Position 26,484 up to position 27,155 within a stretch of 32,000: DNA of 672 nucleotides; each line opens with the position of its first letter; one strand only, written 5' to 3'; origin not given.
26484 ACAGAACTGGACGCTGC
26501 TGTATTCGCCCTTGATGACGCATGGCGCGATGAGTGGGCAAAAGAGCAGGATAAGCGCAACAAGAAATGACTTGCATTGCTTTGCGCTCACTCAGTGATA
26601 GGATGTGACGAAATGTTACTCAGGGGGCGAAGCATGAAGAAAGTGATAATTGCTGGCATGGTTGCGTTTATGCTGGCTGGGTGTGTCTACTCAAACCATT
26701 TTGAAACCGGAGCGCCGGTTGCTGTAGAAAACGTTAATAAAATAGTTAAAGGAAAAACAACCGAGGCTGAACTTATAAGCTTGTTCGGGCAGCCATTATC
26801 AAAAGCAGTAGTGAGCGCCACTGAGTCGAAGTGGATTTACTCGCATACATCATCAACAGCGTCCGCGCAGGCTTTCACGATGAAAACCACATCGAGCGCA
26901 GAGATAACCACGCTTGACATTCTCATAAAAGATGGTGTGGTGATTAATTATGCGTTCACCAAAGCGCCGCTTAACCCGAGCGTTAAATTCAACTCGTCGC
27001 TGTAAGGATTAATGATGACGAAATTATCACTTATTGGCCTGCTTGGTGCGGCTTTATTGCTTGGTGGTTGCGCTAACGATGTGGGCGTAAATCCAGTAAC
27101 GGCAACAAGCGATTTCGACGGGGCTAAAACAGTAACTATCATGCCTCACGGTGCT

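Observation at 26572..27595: Self-contained two-lipoprotein cassette (promoter, two genes, strong terminator) wedged between the GT chaperone and the tape measure gene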

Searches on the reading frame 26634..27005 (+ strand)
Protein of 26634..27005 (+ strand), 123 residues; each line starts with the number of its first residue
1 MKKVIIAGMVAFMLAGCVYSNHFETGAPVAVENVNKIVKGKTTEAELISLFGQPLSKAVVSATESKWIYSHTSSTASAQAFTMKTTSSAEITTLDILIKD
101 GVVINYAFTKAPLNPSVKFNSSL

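Call 5: search_protein_families(library=pfam, proteins=[window:26634-27005:+], max_evalue=0.1)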
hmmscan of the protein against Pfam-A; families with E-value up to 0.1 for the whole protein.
window:26634-27005:+ (123 aa): 2 families
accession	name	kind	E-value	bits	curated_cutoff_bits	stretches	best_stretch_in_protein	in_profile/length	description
PF20404.3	DUF6694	-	0.011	16.5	24.3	1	3-99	1-96/102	Family of unknown function (DUF6694)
PF04355.18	BamE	-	0.057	13.7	23.2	1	29-76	4-50/71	Outer membrane protein assembly factor BamE domain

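Call 9: search_protein_families(library=phrogs, proteins=[window:26634-27005:+], max_evalue=0.01)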
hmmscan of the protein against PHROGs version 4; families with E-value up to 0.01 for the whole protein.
window:26634-27005:+ (123 aa): 2 families
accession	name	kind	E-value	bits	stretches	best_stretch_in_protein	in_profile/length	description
phrog_3135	-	unknown function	3.6e-31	108.8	1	1-115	1-110/114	-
phrog_914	-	unknown function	0.0048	18.3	1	1-38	1-37/118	-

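Call 10: search_protein_families(library=ncbifam, proteins=[window:26634-27005:+], max_evalue=0.1)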
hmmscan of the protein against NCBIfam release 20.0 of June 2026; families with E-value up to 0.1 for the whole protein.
window:26634-27005:+ (123 aa): 3 families
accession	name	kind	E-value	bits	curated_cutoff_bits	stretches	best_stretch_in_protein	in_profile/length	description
NF038104.1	lipo_NF038104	hypoth_equivalog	0.018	14.8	50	1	1-40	4-43/63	NF038104 family lipoprotein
NF047391.1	SA0570_fam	equivalog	0.019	14.9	125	1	1-78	1-73/167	SA0570 family protein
NF045606.1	lipo_J517_1871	equivalog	0.071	13.1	60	0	1-25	1-25/133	J517_1871 family lipoprotein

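Call 11: search_dna_similar(query=window:26634-27005:+, collection=phages, mode=protein, max_rows=30, max_evalue=0.01)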
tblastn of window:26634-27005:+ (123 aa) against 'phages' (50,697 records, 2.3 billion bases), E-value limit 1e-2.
Records with a match: 17; places in all: 17; records where one place covers at least 80% of the query: 13.
Best place of each record, by identity: <60% 17.
By first word of the organism name: Pseudomonas 11; Salmonella 3; Klebsiella 1; Lambdavirus 1; Escherichia 1.
By host as written in the record: Pseudomonas aeruginosa 3; - 2; Pseudomonas aeruginosa P9W 2; Pseudomonas aeruginosa 147 2; Salmonella enterica serotype Enteritidis E2331 2; Klebsiella pneumoniae KP26 1; Pseudomonas aeruginosa ST773 (NDM-1-producing) 1; Salmonella enterica subsp. enterica 1; and 3 more.
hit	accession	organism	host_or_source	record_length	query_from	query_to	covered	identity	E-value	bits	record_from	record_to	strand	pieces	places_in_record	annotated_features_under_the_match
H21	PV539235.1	Klebsiella phage vB_Kpn_RAH1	Klebsiella pneumoniae KP26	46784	1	118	96%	30.4%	1e-8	57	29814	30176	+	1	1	hypothetical protein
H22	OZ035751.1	Lambdavirus PDP110P1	-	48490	1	118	96%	30.4%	2e-8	57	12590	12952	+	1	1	record has no annotation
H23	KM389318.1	Pseudomonas phage F_ET2439sp/ET602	-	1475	1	116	94%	28.6%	6e-6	49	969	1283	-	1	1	record has no annotation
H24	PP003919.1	Pseudomonas phage vB_Pae_U7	Pseudomonas aeruginosa ST773 ...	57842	1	116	94%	28.6%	6e-5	46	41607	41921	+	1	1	hypothetical protein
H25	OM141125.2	Pseudomonas phage PP9W2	Pseudomonas aeruginosa P9W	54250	1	116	94%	27.7%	2e-4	45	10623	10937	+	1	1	hypothetical protein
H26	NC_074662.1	Pseudomonas phage PP9W2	Pseudomonas aeruginosa P9W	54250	1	116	94%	27.7%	2e-4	45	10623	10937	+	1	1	hypothetical protein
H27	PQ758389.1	Pseudomonas phage 5399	Pseudomonas aeruginosa 147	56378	1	116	94%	27.7%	2e-4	45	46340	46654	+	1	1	none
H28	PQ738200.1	Pseudomonas phage phita81A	Pseudomonas aeruginosa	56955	1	116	94%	27.7%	2e-4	45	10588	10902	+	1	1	none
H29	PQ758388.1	Pseudomonas phage 5371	Pseudomonas aeruginosa 147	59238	1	116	94%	27.7%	2e-4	45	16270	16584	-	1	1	none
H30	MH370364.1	Salmonella phage S107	Salmonella enterica subsp. enterica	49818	1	114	93%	27.7%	5e-5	46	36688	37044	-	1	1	hypothetical protein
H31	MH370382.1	Salmonella phage S135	Salmonella enterica serotype ...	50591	1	114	93%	27.7%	5e-5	46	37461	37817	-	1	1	hypothetical protein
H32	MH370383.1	Salmonella phage S137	Salmonella enterica serotype ...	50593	1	114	93%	27.7%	5e-5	46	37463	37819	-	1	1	hypothetical protein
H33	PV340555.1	Escherichia phage PhiR26_1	Escherichia coli str. K-12 substr. ...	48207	1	114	93%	25.2%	2e-5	48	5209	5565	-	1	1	hypothetical protein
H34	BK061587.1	Pseudomonas phage vB_PaeS-D14L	Pseudomonas aeruginosa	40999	1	69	56%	35.2%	2e-4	45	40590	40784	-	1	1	SmpA OmlA domain-containing protein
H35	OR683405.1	Pseudomonas phage Lodos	Pseudomonas aeruginosa 135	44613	1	71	58%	31.5%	1e-3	43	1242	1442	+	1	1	outer membrane protein assembly factor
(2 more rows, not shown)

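Call 13: get_annotated_region(hit=H21, flank=4000)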
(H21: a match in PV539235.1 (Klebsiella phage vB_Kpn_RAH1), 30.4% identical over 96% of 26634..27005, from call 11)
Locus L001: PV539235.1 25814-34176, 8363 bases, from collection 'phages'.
description: Klebsiella phage vB_Kpn_RAH1, complete genome.
organism: Klebsiella phage vB_Kpn_RAH1 (NCBI taxid 3416985)
taxonomy: Viruses
host: Klebsiella pneumoniae KP26; source: -; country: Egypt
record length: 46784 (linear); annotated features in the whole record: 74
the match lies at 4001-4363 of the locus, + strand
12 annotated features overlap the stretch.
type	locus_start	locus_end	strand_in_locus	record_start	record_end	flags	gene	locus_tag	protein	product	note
CDS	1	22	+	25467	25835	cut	-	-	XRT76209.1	hypothetical protein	ORF51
CDS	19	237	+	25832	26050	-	-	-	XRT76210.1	hypothetical protein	ORF52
CDS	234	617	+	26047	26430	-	-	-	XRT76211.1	tail termination protein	ORF53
CDS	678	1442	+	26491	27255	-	-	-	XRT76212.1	major tail subunit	ORF54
CDS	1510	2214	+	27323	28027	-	-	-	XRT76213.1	hypothetical protein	ORF55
CDS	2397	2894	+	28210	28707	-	-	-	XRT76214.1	antirepressor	ORF56; ACLAME 377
CDS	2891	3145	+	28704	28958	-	-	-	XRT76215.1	hypothetical protein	ORF57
CDS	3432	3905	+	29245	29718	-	-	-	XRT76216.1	hypothetical protein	ORF58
CDS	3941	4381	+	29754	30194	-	-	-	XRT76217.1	hypothetical protein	ORF59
CDS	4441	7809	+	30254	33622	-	-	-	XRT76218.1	tail length tape-measure protein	ORF60; 1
CDS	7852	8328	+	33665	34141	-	-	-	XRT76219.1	hypothetical protein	ORF61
CDS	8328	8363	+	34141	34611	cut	-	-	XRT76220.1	hypothetical protein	ORF62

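Call 15: get_annotated_region(hit=H30, flank=4000)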
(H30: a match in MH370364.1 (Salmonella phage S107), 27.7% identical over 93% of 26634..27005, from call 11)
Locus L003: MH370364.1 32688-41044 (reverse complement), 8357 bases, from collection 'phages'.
description: Salmonella phage S107, complete genome.
organism: Salmonella phage S107 (NCBI taxid 2231340)
taxonomy: Viruses; Duplodnaviria; Heunggongvirae; Uroviricota; Caudoviricetes
host: Salmonella enterica subsp. enterica; source: -; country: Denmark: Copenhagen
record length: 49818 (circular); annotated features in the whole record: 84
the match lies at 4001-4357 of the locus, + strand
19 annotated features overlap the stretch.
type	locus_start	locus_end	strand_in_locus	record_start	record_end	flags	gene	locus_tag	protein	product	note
CDS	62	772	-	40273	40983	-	-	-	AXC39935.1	primosomal protein I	label: orf65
CDS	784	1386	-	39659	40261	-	-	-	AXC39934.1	hypothetical protein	label: orf64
CDS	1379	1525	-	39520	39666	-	-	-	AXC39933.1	hypothetical protein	label: orf63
CDS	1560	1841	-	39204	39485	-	-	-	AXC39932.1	cII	label: orf62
CDS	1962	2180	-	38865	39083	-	-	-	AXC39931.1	repressor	label: orf61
CDS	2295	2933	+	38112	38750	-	-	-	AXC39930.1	putative prophage repressor CI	label: orf60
CDS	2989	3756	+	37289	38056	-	-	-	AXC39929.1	hypothetical protein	label: orf59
CDS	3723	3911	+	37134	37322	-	-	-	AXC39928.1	hypothetical protein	label: orf58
CDS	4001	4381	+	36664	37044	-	-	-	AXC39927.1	hypothetical protein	label: orf57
CDS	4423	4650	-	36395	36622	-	-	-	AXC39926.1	hypothetical protein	label: orf56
CDS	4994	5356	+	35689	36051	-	-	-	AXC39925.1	antitermination protein N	label: orf55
CDS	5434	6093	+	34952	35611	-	-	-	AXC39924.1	c-type lectin precursor family member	c-type lectin precursor family member (2D393); label: orf54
CDS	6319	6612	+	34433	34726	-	-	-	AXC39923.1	hypothetical protein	label: orf53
CDS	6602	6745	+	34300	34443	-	-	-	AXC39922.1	DNA recombinase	label: orf52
CDS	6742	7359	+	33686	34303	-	-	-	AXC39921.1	essential recombination protein Erf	label: orf51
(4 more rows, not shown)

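Call 16: get_annotated_region(hit=H24, flank=4000)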
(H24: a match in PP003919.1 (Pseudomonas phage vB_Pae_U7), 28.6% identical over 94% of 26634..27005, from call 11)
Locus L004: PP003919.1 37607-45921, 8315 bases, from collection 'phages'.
description: Pseudomonas phage vB_Pae_U7, complete genome.
organism: Pseudomonas phage vB_Pae_U7 (NCBI taxid 3126751)
taxonomy: Viruses
host: Pseudomonas aeruginosa ST773 (NDM-1-producing); source: infection or colonization; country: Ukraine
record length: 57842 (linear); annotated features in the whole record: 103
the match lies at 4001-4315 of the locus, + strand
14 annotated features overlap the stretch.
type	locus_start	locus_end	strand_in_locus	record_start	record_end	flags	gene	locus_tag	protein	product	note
CDS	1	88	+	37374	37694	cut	-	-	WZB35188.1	head-tail adaptor Ad1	-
CDS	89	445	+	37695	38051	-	-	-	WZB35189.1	head closure Hc1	-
CDS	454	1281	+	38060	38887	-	-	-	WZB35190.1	hypothetical protein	-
CDS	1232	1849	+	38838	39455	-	-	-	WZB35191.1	methyltransferase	-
CDS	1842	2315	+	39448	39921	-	-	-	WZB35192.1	hypothetical protein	-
CDS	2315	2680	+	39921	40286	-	-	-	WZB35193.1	tail terminator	-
CDS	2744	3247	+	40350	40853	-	-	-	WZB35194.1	major tail protein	-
CDS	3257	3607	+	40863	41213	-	-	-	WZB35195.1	tail assembly chaperone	-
CDS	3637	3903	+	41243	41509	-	-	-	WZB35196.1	tail protein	-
CDS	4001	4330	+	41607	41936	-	-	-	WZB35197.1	hypothetical protein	-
CDS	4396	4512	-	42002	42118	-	-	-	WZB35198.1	hypothetical protein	-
CDS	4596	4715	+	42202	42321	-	-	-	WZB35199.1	hypothetical protein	-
CDS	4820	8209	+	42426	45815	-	-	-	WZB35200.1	tail length tape measure protein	-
CDS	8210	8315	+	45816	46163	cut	-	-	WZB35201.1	minor tail protein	-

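Call 19: find_homologous_proteins(query=window:26634-27005:+)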
Query window:26634-27005:+ (123 aa): 43 proteins with E <= 0.001 among 56 candidates.
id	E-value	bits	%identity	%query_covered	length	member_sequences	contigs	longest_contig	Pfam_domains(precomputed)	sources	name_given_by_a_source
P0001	1.4e-67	242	96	100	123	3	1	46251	-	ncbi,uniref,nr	ncbi:hypothetical protein [Pectobacterium odoriferum]|uniref:hypothetical protein n=1 Tax=Pectobacte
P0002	3.4e-60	219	83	100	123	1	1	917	-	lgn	-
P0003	1.7e-51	191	73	100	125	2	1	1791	-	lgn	-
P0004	8.2e-50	185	69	100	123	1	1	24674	-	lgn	-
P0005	1.0e-48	182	68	100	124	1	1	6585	-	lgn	-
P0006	4.6e-48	180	66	97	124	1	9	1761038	-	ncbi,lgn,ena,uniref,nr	ncbi:TPA: hypothetical protein ACXR0H_002962 [Klebsiella variicola subsp. variicola]|uniref:hypothet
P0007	7.9e-48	179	65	99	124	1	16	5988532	-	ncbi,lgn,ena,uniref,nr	ncbi:hypothetical protein [Klebsiella michiganensis]|uniref:hypothetical protein n=1 Tax=Klebsiella 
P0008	9.7e-48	179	65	99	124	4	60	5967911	-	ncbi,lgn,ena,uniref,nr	ncbi:hypothetical protein FMJ45_06360 [Klebsiella michiganensis]|uniref:hypothetical protein n=1 Tax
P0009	1.0e-47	178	65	99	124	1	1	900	-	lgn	-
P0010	1.2e-47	178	66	97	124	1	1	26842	-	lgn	-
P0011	1.2e-47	178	66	97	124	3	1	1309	-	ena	-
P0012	1.2e-47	178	66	97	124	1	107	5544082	-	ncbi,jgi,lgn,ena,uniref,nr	ncbi:hypothetical protein I6K44_02965 [Klebsiella pneumoniae]|jgi:hypothetical protein|uniref:hypoth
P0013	1.5e-47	178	63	100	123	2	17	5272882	-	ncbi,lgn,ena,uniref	ncbi:TPA: hypothetical protein ACQ8GL_005005 [Klebsiella pneumoniae]|uniref:hypothetical protein n=1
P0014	1.5e-47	178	66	97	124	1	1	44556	-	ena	-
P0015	2.8e-47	177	65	100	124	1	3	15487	-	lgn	-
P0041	2.4e-25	107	48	95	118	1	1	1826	PF04355.19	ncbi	-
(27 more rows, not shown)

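Call 24: find_encoding_contigs(protein=P0001, flank=6000, max_places=3)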
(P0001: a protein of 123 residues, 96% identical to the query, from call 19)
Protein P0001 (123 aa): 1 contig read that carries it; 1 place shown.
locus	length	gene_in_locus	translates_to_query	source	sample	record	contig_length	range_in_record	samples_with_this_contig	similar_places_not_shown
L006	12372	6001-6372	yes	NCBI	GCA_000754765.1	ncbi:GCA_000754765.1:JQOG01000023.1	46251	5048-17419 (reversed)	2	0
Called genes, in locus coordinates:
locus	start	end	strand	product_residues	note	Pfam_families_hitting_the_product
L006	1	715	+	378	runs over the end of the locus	-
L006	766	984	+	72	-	-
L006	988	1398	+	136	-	-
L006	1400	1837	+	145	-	-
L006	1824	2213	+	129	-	-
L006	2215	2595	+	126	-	-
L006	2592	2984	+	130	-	PF13554:Phage_tail_terminator_5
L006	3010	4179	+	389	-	PF18906:Phage_tube_2, PF02368:Big_2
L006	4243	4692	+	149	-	PF27119:Phage_YdaY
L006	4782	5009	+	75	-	-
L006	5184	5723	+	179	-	PF09669:Phage_pRha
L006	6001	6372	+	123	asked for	-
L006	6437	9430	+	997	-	PF06791:TMP_2, PF24622:TMP_4, PF09718:Tape_meas_lam_C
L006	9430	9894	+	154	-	-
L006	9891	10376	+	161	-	PF08875:DUF1833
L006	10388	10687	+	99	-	PF18902:DUF5658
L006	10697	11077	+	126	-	-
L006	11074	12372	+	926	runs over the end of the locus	PF24801:FNIII-A_GpJ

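Call 25: find_encoding_contigs(protein=P0012, flank=6000, max_places=4)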
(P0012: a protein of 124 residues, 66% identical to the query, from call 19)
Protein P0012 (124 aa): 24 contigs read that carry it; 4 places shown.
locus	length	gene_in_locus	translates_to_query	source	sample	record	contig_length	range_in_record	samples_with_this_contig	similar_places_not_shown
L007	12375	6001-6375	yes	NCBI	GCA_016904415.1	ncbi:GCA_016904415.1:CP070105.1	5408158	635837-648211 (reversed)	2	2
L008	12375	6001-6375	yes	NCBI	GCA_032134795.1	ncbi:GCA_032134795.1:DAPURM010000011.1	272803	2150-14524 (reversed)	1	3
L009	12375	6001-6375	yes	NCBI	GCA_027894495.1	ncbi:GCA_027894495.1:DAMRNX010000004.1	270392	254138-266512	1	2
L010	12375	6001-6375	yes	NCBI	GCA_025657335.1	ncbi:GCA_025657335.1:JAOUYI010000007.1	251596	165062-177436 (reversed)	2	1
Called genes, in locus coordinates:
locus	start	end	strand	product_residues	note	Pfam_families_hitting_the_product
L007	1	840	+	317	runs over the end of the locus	PF20036:Gp13-like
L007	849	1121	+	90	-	PF02369:Big_1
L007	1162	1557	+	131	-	-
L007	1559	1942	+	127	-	-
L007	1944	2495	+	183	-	-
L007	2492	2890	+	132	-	PF13554:Phage_tail_terminator_5 (weak)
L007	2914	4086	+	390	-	PF18906:Phage_tube_2, PF02368:Big_2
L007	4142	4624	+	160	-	PF27119:Phage_YdaY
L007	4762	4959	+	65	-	-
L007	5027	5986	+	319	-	-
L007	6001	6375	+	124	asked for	-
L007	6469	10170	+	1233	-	PF06791:TMP_2, PF24622:TMP_4, PF09718:Tape_meas_lam_C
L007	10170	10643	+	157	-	-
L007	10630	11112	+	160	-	PF08875:DUF1833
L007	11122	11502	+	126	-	-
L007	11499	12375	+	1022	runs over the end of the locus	PF24801:FNIII-A_GpJ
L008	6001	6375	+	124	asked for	-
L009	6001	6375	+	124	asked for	-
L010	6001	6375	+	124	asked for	-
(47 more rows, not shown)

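Call 35: predict_structure(alignment_id=A1)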
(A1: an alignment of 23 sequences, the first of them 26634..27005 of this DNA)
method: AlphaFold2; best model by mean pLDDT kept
length: 123 residues; sequences in the alignment: 23
mean_pLDDT: 80.9   pTM: 0.65
mean pLDDT of the five models: 80.9, 80.1, 80.1, 79.5, 79.2
residues with pLDDT >= 90: 59; 70-90: 31; 50-70: 26; < 50: 7
segments of 3 or more residues with pLDDT < 50: 117-123
pLDDT, mean of each block of 10 residues (from residue 1): 71 60 81 94 95 92 94 77 72 95 95 57 36
secondary structure, 60 per line:
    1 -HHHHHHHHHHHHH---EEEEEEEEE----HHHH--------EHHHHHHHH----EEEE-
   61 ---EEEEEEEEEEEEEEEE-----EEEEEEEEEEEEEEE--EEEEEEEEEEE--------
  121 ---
elements in order: H2-14 E18-26 H31-34 H44-51 E56-59 E64-79 E85-99 E102-112

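Call 40: fold_search(model_id=the predicted structure, library=pdb)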
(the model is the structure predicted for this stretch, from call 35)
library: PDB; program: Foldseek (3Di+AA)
matches with E <= 10: 412; with E <= 0.001: 0
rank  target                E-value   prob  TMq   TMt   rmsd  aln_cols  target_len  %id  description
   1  8sqa_E                4.4e-03  1.00  0.47  0.64   5.3        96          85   21  The cryo-EM structure of the EcBAM/EspP(beta8-12) complex (released 2024-05-08)
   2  8pz1_E                4.9e-03  1.00  0.49  0.64   5.7        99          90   21  Wait Complex: Lateral open BAM bound Compact SurA (released 2024-09-25)
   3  7ttc_E                4.9e-03  1.00  0.46  0.62   5.0        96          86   18  BamABCDE bound to substrate EspP (released 2022-03-30)
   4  8spr_E                6.9e-03  1.00  0.54  0.69   4.4        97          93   18  The cryo-EM structure of the EcBAM/EspP(beta1-12) complex (released 2024-05-08)
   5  7tt0_E                7.3e-03  1.00  0.45  0.60   5.0        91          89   20  BamABCDE bound to substrate EspP class 2 (released 2022-03-30)
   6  7ye4_E                8.1e-03  1.00  0.47  0.61   5.5        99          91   20  BAM-EspP complex structure with BamA-G431C and G781C/EspP-N1293C and A1043C mutations in nanodisc (released 2023-07-12)
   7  9mgg_E                8.6e-03  1.00  0.46  0.61   4.3        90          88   19  beta-barrel assembly machine from Escherichia coli in a late state of substrate assembly (released 2025-12-17)
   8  5d0o_E                1.0e-02  1.00  0.47  0.67   5.2        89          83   19  BamABCDE complex, outer membrane beta barrel assembly machinery entire complex (released 2016-03-09)
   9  9h84_E                1.1e-02  1.00  0.44  0.56   5.3        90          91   20  BAM-hinge (LVPR) (released 2025-10-22)
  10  3s5c_E                3.1e-01  0.28  0.21  0.17  11.8       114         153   15  Crystal Structure of a Hexachlorocyclohexane dehydrochlorinase (LinA) Type2 (released 2012-05-23)
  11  5ig4_E                3.3e-01  0.54  0.25  0.24   7.3        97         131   12  Crystal structure of N. vectensis CaMKII-A hub (released 2016-03-23)
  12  3s5c_D                3.5e-01  0.38  0.22  0.18   9.0       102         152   14  Crystal Structure of a Hexachlorocyclohexane dehydrochlorinase (LinA) Type2 (released 2012-05-23)
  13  5ig4_B                3.9e-01  0.57  0.25  0.24   7.4        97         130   12  Crystal structure of N. vectensis CaMKII-A hub (released 2016-03-23)
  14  4fzq_B                4.6e-01  0.11  0.18  0.26  21.8        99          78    9  Crystal structure of HP0197-G5 (released 2012-12-05)
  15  3s5c_B                5.1e-01  0.30  0.21  0.18   9.0       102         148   14  Crystal Structure of a Hexachlorocyclohexane dehydrochlorinase (LinA) Type2 (released 2012-05-23)
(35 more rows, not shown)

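Call 49: find_related_loci(query=A1, collection=viral_contigs, flank=5000)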
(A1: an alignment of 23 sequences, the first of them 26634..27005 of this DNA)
Query A1 (123 aa) in viral_contigs; peptide patterns used: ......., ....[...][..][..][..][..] (x = any residue, [..] = any of these).
46 stretches matched a pattern; 9 encode a relative of the query (tblastn E <= 1e-3); 9 distinct loci.
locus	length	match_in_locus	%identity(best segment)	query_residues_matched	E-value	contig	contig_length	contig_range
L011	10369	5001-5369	96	1-123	5e-77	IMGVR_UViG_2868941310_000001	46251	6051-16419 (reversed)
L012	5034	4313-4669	66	5-123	7e-56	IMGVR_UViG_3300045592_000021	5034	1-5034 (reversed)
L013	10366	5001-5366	65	2-123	1e-55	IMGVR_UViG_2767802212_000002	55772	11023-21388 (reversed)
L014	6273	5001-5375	62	1-123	1e-52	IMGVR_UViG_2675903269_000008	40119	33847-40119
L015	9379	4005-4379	62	1-123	1e-52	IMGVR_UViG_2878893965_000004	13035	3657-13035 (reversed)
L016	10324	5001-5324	66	16-123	8e-51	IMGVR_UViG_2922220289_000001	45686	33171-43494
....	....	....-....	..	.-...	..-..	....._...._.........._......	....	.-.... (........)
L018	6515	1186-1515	51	12-120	7e-32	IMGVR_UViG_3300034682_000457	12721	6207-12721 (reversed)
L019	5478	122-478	43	2-120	4e-27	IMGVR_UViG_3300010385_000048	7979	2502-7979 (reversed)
